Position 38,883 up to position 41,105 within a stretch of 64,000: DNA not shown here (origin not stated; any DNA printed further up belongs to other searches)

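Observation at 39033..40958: HisF2 (WbuZ-like) fused in frame to a GT4 glycosyltransferase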

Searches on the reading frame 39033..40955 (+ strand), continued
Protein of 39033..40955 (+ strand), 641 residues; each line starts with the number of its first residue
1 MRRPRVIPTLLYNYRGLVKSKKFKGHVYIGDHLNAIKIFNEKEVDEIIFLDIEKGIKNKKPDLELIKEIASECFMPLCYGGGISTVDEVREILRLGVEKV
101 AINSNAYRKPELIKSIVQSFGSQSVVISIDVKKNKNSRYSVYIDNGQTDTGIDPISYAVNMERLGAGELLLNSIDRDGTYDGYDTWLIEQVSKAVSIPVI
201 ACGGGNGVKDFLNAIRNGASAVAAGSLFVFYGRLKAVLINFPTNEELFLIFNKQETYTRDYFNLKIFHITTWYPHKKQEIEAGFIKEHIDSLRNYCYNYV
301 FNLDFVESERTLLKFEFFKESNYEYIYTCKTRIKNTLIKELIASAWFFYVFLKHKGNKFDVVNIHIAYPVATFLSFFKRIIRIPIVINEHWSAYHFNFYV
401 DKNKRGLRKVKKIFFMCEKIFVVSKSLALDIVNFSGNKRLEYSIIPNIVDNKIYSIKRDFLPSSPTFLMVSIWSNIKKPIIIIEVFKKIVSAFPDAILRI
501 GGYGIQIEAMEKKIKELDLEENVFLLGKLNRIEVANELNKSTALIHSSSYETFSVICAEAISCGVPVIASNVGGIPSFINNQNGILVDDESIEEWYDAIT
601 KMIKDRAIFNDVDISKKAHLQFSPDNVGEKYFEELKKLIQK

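Call 15: search_protein_families(library=ncbifam, proteins=[P0011, P0017, P0036, P0043, P0048, P0058, P0019, P0053, P0074, P0047], max_evalue=1e-12)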
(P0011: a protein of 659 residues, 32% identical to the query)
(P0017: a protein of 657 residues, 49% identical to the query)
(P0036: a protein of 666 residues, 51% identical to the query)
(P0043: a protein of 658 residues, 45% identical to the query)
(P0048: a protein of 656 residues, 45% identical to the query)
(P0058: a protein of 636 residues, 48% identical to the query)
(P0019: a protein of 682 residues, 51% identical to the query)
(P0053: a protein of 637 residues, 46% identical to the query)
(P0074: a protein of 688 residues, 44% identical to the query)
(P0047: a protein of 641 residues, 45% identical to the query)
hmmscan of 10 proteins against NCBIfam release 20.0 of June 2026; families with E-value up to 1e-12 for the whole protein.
P0011 (659 aa): 10 families
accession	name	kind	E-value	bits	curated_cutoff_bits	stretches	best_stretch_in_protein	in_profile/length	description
NF038364.1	AglZ_HisF2_fam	equivalog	1.6e-102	342.1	310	1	2-247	1-247/248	AglZ/HisF2 family acetamidino modification protein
TIGR03572.1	WbuZ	equivalog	1.1e-81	273.6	299.7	1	1-230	1-232/232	glycosyl amidation-associated protein WbuZ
TIGR00735.1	hisF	equivalog_domain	6.1e-55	186.3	294.55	1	1-229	1-233/254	imidazole glycerol phosphate synthase subunit HisF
TIGR00007.1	TIGR00007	equivalog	1.1e-31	110.2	228.95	1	23-226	21-219/231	1-(5-phosphoribosyl)-5-[(5-phosphoribosylamino)methylideneamino]imidazole-4-carboxamide isomerase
NF010112.0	PRK13585.1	equivalog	1.4e-30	106.6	243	1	6-227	5-223/241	1-(5-phosphoribosyl)-5-[(5-phosphoribosylamino)methylideneamino]imidazole-4-carboxamide isomerase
NF010113.0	PRK13586.1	equivalog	1e-17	64.6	238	1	5-236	3-228/232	1-(5-phosphoribosyl)-5-((5-phosphoribosylamino)methylideneamino)imidazole-4-carboxamide isomerase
NF010712.0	PRK14114.1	equivalog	1.5e-16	60.7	327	1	19-216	19-208/241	1-(5-phosphoribosyl)-5-((5-phosphoribosylamino)methylideneamino)imidazole-4-carboxamide isomerase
TIGR01919.1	hisA-trpF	equivalog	1e-15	57.9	306.45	1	30-216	31-213/243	bifunctional 1-(5-phosphoribosyl)-5-((5-phosphoribosylamino)methylideneamino)imidazole-4-carboxamide isomerase/phosphoribosylanthranilate is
NF010114.0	PRK13587.1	equivalog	1.3e-15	57.8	305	1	43-225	45-221/234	1-(5-phosphoribosyl)-5-((5-phosphoribosylamino)methylideneamino)imidazole-4-carboxamide isomerase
NF041876.1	EPS_EpsE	equivalog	1.9e-14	53.7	400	1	473-644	213-385/389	exopolysaccharide biosynthesis GT4 family glycosyltransferase EpsE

P0017 (657 aa): 11 families
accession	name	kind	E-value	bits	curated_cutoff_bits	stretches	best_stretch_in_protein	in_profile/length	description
NF038364.1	AglZ_HisF2_fam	equivalog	3.5e-102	341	310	1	2-245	3-247/248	AglZ/HisF2 family acetamidino modification protein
TIGR03572.1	WbuZ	equivalog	3.5e-80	268.7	299.7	1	3-228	5-232/232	glycosyl amidation-associated protein WbuZ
TIGR00735.1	hisF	equivalog_domain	1.2e-53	182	294.55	1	3-227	5-233/254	imidazole glycerol phosphate synthase subunit HisF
NF010112.0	PRK13585.1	equivalog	5e-30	104.8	243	1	4-225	5-223/241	1-(5-phosphoribosyl)-5-[(5-phosphoribosylamino)methylideneamino]imidazole-4-carboxamide isomerase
TIGR00007.1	TIGR00007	equivalog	1.9e-29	102.9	228.95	1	21-224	21-219/231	1-(5-phosphoribosyl)-5-[(5-phosphoribosylamino)methylideneamino]imidazole-4-carboxamide isomerase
NF010113.0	PRK13586.1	equivalog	1.2e-17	64.4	238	1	1-234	1-228/232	1-(5-phosphoribosyl)-5-((5-phosphoribosylamino)methylideneamino)imidazole-4-carboxamide isomerase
NF010114.0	PRK13587.1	equivalog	3e-15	56.5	305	1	41-223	45-221/234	1-(5-phosphoribosyl)-5-((5-phosphoribosylamino)methylideneamino)imidazole-4-carboxamide isomerase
NF041876.1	EPS_EpsE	equivalog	1.5e-14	54.1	400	1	470-642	212-385/389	exopolysaccharide biosynthesis GT4 family glycosyltransferase EpsE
TIGR02129.1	hisA_euk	equivalog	2.2e-14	53.8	229.3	0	108-214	116-223/255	phosphoribosylformimino-5-aminoimidazole carboxamide ribotide isomerase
TIGR01919.1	hisA-trpF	equivalog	3e-14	53.1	306.45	1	28-214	31-213/243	bifunctional 1-(5-phosphoribosyl)-5-((5-phosphoribosylamino)methylideneamino)imidazole-4-carboxamide isomerase/phosphoribosylanthranilate is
NF010712.0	PRK14114.1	equivalog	4.7e-14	52.5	327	1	17-214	19-208/241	1-(5-phosphoribosyl)-5-((5-phosphoribosylamino)methylideneamino)imidazole-4-carboxamide isomerase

P0036 (666 aa): 10 families
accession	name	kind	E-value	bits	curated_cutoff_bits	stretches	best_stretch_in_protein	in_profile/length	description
NF038364.1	AglZ_HisF2_fam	equivalog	3.4e-112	373.8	310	1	2-249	1-247/248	AglZ/HisF2 family acetamidino modification protein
TIGR03572.1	WbuZ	equivalog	3.2e-85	285.2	299.7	1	1-232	1-232/232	glycosyl amidation-associated protein WbuZ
TIGR00735.1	hisF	equivalog_domain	7.6e-56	189.2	294.55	1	1-231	1-233/254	imidazole glycerol phosphate synthase subunit HisF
NF010112.0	PRK13585.1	equivalog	1.2e-32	113.4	243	1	15-228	14-222/241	1-(5-phosphoribosyl)-5-[(5-phosphoribosylamino)methylideneamino]imidazole-4-carboxamide isomerase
TIGR00007.1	TIGR00007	equivalog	6.4e-31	107.7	228.95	1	25-223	23-214/231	1-(5-phosphoribosyl)-5-[(5-phosphoribosylamino)methylideneamino]imidazole-4-carboxamide isomerase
TIGR04047.1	MSMEG_0565_glyc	hypoth_equivalog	1.9e-16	60.2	259.85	1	411-649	128-370/373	MSMEG_0565 family glycosyltransferase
TIGR01919.1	hisA-trpF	equivalog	3.1e-16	59.7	306.45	1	27-217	28-213/243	bifunctional 1-(5-phosphoribosyl)-5-((5-phosphoribosylamino)methylideneamino)imidazole-4-carboxamide isomerase/phosphoribosylanthranilate is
NF041876.1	EPS_EpsE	equivalog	5.8e-15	55.4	400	1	414-644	154-387/389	exopolysaccharide biosynthesis GT4 family glycosyltransferase EpsE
NF010113.0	PRK13586.1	equivalog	1.5e-14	54.3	238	1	13-220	11-211/232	1-(5-phosphoribosyl)-5-((5-phosphoribosylamino)methylideneamino)imidazole-4-carboxamide isomerase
NF038229.1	Glyco4_Geo_Pelo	equivalog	1.3e-13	50.7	400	1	417-646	105-329/338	GPMC system family 4 glycosyltransferase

P0043 (658 aa): 8 families
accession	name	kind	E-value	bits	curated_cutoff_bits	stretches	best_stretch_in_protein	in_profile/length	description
NF038364.1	AglZ_HisF2_fam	equivalog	1.4e-103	345.6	310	1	2-249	1-247/248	AglZ/HisF2 family acetamidino modification protein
TIGR03572.1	WbuZ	equivalog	1.8e-79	266.4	299.7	1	1-232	1-232/232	glycosyl amidation-associated protein WbuZ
TIGR00735.1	hisF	equivalog_domain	1.1e-52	178.9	294.55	1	1-230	1-232/254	imidazole glycerol phosphate synthase subunit HisF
NF010112.0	PRK13585.1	equivalog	5.7e-30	104.6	243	1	6-236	5-229/241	1-(5-phosphoribosyl)-5-[(5-phosphoribosylamino)methylideneamino]imidazole-4-carboxamide isomerase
TIGR00007.1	TIGR00007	equivalog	4.6e-28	98.4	228.95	1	6-227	1-218/231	1-(5-phosphoribosyl)-5-[(5-phosphoribosylamino)methylideneamino]imidazole-4-carboxamide isomerase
TIGR04047.1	MSMEG_0565_glyc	hypoth_equivalog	1.8e-16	60.2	259.85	1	408-641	127-363/373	MSMEG_0565 family glycosyltransferase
TIGR01919.1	hisA-trpF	equivalog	7.3e-15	55.2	306.45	1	29-216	30-212/243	bifunctional 1-(5-phosphoribosyl)-5-((5-phosphoribosylamino)methylideneamino)imidazole-4-carboxamide isomerase/phosphoribosylanthranilate is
NF041876.1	EPS_EpsE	equivalog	6.2e-13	48.7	400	1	407-629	149-372/389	exopolysaccharide biosynthesis GT4 family glycosyltransferase EpsE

P0048 (656 aa): 7 families
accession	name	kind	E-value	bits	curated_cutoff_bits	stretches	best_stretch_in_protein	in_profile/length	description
NF038364.1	AglZ_HisF2_fam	equivalog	6.8e-101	336.8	310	1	2-247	1-245/248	AglZ/HisF2 family acetamidino modification protein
TIGR03572.1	WbuZ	equivalog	7.7e-78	261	299.7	1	1-232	1-232/232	glycosyl amidation-associated protein WbuZ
TIGR00735.1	hisF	equivalog_domain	2.5e-50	171.1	294.55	1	1-233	1-235/254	imidazole glycerol phosphate synthase subunit HisF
NF010112.0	PRK13585.1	equivalog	3.8e-26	92.1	243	1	17-229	19-223/241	1-(5-phosphoribosyl)-5-[(5-phosphoribosylamino)methylideneamino]imidazole-4-carboxamide isomerase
TIGR00007.1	TIGR00007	equivalog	1.3e-25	90.4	228.95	1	7-227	2-218/231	1-(5-phosphoribosyl)-5-[(5-phosphoribosylamino)methylideneamino]imidazole-4-carboxamide isomerase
TIGR04047.1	MSMEG_0565_glyc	hypoth_equivalog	1.3e-15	57.4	259.85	1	407-645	128-369/373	MSMEG_0565 family glycosyltransferase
TIGR01919.1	hisA-trpF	equivalog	1.8e-13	50.6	306.45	1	27-217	28-213/243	bifunctional 1-(5-phosphoribosyl)-5-((5-phosphoribosylamino)methylideneamino)imidazole-4-carboxamide isomerase/phosphoribosylanthranilate is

P0058 (636 aa): 9 families
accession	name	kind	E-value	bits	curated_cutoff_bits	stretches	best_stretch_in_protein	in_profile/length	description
NF038364.1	AglZ_HisF2_fam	equivalog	4.1e-96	321.2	310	1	2-224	25-246/248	AglZ/HisF2 family acetamidino modification protein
TIGR03572.1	WbuZ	equivalog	8.4e-74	247.8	299.7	1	2-208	26-232/232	glycosyl amidation-associated protein WbuZ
TIGR00735.1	hisF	equivalog_domain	3.5e-47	160.8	294.55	1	3-209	27-235/254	imidazole glycerol phosphate synthase subunit HisF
NF010112.0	PRK13585.1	equivalog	1.3e-31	110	243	1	5-204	30-222/241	1-(5-phosphoribosyl)-5-[(5-phosphoribosylamino)methylideneamino]imidazole-4-carboxamide isomerase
TIGR00007.1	TIGR00007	equivalog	1.8e-28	99.8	228.95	1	4-192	26-208/231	1-(5-phosphoribosyl)-5-[(5-phosphoribosylamino)methylideneamino]imidazole-4-carboxamide isomerase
TIGR01919.1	hisA-trpF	equivalog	4.6e-18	65.6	306.45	1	5-192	30-212/243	bifunctional 1-(5-phosphoribosyl)-5-((5-phosphoribosylamino)methylideneamino)imidazole-4-carboxamide isomerase/phosphoribosylanthranilate is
NF041876.1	EPS_EpsE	equivalog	9.7e-18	64.6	400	1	385-618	150-386/389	exopolysaccharide biosynthesis GT4 family glycosyltransferase EpsE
TIGR04047.1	MSMEG_0565_glyc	hypoth_equivalog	3.5e-16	59.3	259.85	1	385-624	127-370/373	MSMEG_0565 family glycosyltransferase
NF038229.1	Glyco4_Geo_Pelo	equivalog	3.3e-14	52.7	400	1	391-610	104-317/338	GPMC system family 4 glycosyltransferase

P0019 (682 aa): 8 families
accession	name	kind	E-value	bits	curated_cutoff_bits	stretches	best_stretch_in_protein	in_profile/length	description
NF038364.1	AglZ_HisF2_fam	equivalog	8.9e-102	339.7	310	1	5-250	2-247/248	AglZ/HisF2 family acetamidino modification protein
TIGR03572.1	WbuZ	equivalog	3.6e-84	281.8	299.7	1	5-233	3-232/232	glycosyl amidation-associated protein WbuZ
TIGR00735.1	hisF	equivalog_domain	1.4e-61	208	294.55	1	7-233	5-234/254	imidazole glycerol phosphate synthase subunit HisF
TIGR03573.1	WbuX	subfamily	2.4e-58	198.2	203.2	1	284-594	2-320/344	N-acetyl sugar amidotransferase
NF010112.0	PRK13585.1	equivalog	8.7e-33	113.9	243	1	8-230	5-223/241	1-(5-phosphoribosyl)-5-[(5-phosphoribosylamino)methylideneamino]imidazole-4-carboxamide isomerase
TIGR00007.1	TIGR00007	equivalog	2.7e-29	102.4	228.95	1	8-216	1-207/231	1-(5-phosphoribosyl)-5-[(5-phosphoribosylamino)methylideneamino]imidazole-4-carboxamide isomerase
TIGR01919.1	hisA-trpF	equivalog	1.1e-15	57.8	306.45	1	32-215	31-210/243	bifunctional 1-(5-phosphoribosyl)-5-((5-phosphoribosylamino)methylideneamino)imidazole-4-carboxamide isomerase/phosphoribosylanthranilate is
NF010712.0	PRK14114.1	equivalog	7.9e-14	51.7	327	1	30-217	28-207/241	1-(5-phosphoribosyl)-5-((5-phosphoribosylamino)methylideneamino)imidazole-4-carboxamide isomerase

P0053 (637 aa): 7 families
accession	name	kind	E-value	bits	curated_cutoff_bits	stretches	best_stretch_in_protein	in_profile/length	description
NF038364.1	AglZ_HisF2_fam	equivalog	9.9e-90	300.2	310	1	3-245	2-245/248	AglZ/HisF2 family acetamidino modification protein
TIGR03572.1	WbuZ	equivalog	6.5e-75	251.5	299.7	1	1-230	1-232/232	glycosyl amidation-associated protein WbuZ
TIGR03573.1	WbuX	subfamily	2.4e-74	250.8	203.2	1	273-608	2-343/344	N-acetyl sugar amidotransferase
TIGR00735.1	hisF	equivalog_domain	1.7e-47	161.9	294.55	1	1-230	1-234/254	imidazole glycerol phosphate synthase subunit HisF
NF010112.0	PRK13585.1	equivalog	7e-27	94.5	243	1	28-226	29-222/241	1-(5-phosphoribosyl)-5-[(5-phosphoribosylamino)methylideneamino]imidazole-4-carboxamide isomerase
TIGR00007.1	TIGR00007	equivalog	1e-25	90.7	228.95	1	27-216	25-210/231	1-(5-phosphoribosyl)-5-[(5-phosphoribosylamino)methylideneamino]imidazole-4-carboxamide isomerase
NF010113.0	PRK13586.1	equivalog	1.6e-13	50.9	238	1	27-214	27-208/232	1-(5-phosphoribosyl)-5-((5-phosphoribosylamino)methylideneamino)imidazole-4-carboxamide isomerase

P0074 (688 aa): 6 families
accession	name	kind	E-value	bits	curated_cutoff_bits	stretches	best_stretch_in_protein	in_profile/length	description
TIGR03573.1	WbuX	subfamily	2e-86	290.5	203.2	1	312-661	2-343/344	N-acetyl sugar amidotransferase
TIGR03572.1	WbuZ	equivalog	8.2e-75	251.1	299.7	1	1-243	1-232/232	glycosyl amidation-associated protein WbuZ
NF038364.1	AglZ_HisF2_fam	equivalog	2.7e-66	223.5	310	1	3-246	2-233/248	AglZ/HisF2 family acetamidino modification protein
TIGR00735.1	hisF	equivalog_domain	3e-64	216.7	294.55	1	1-263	1-254/254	imidazole glycerol phosphate synthase subunit HisF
NF010112.0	PRK13585.1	equivalog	1.5e-25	90.2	243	1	76-242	65-226/241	1-(5-phosphoribosyl)-5-[(5-phosphoribosylamino)methylideneamino]imidazole-4-carboxamide isomerase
TIGR00007.1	TIGR00007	equivalog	1.1e-23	84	228.95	1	71-233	57-214/231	1-(5-phosphoribosyl)-5-[(5-phosphoribosylamino)methylideneamino]imidazole-4-carboxamide isomerase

P0047 (641 aa): 9 families
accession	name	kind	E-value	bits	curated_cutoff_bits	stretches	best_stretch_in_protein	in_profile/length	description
NF038364.1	AglZ_HisF2_fam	equivalog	2.5e-106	354.6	310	1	2-247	1-247/248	AglZ/HisF2 family acetamidino modification protein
TIGR03572.1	WbuZ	equivalog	6.1e-83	277.7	299.7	1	1-230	1-232/232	glycosyl amidation-associated protein WbuZ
TIGR03573.1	WbuX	subfamily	5.2e-74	249.7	203.2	1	256-592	2-342/344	N-acetyl sugar amidotransferase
TIGR00735.1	hisF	equivalog_domain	2.3e-56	190.9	294.55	1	1-228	1-232/254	imidazole glycerol phosphate synthase subunit HisF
TIGR00007.1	TIGR00007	equivalog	9.5e-30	103.9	228.95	1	6-225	1-218/231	1-(5-phosphoribosyl)-5-[(5-phosphoribosylamino)methylideneamino]imidazole-4-carboxamide isomerase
NF010112.0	PRK13585.1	equivalog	1.5e-29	103.3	243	1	6-226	5-222/241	1-(5-phosphoribosyl)-5-[(5-phosphoribosylamino)methylideneamino]imidazole-4-carboxamide isomerase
TIGR01919.1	hisA-trpF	equivalog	4e-16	59.3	306.45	1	28-216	29-213/243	bifunctional 1-(5-phosphoribosyl)-5-((5-phosphoribosylamino)methylideneamino)imidazole-4-carboxamide isomerase/phosphoribosylanthranilate is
NF003156.0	PRK04128.1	equivalog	7.3e-16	58.8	285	1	5-225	3-211/231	1-(5-phosphoribosyl)-5-((5-phosphoribosylamino)methylideneamino)imidazole-4-carboxamide isomerase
NF010113.0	PRK13586.1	equivalog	3.9e-15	56.2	238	1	5-221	3-214/232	1-(5-phosphoribosyl)-5-((5-phosphoribosylamino)methylideneamino)imidazole-4-carboxamide isomerase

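Call 37: search_protein_representatives(protein=window:39033-40955:+)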
Query: 641 residues. Proteins with E-value up to 0.001 (for the whole library): 77626; up to 1e-10: 13394; up to 1e-30: 1464. The best 150 are listed.
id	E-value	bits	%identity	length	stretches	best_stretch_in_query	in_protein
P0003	2.0e-280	948.1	64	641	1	1-640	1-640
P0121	5.6e-124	431.4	33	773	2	265-637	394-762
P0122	1.2e-102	360.9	46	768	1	263-637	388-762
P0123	3.7e-101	356.0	45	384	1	267-640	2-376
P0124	3.7e-86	306.4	40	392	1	264-641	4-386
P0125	8.2e-83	295.4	40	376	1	263-635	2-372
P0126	8.1e-82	292.1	42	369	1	265-635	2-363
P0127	1.8e-79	284.3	40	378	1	264-639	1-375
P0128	2.7e-78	280.5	36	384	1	263-638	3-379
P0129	6.4e-78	279.2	37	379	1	264-639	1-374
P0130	6.4e-78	279.2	41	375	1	264-639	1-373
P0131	8.0e-78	278.9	43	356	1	263-604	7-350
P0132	2.1e-76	274.2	50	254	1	3-248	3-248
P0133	7.8e-76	272.4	39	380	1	265-635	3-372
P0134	1.6e-75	271.3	35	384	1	264-637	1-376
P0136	1.5e-74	268.1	51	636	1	4-248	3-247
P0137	9.2e-74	265.5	39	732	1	265-637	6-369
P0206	2.2e-63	231.2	47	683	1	4-256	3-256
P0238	2.8e-60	221.0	35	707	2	5-231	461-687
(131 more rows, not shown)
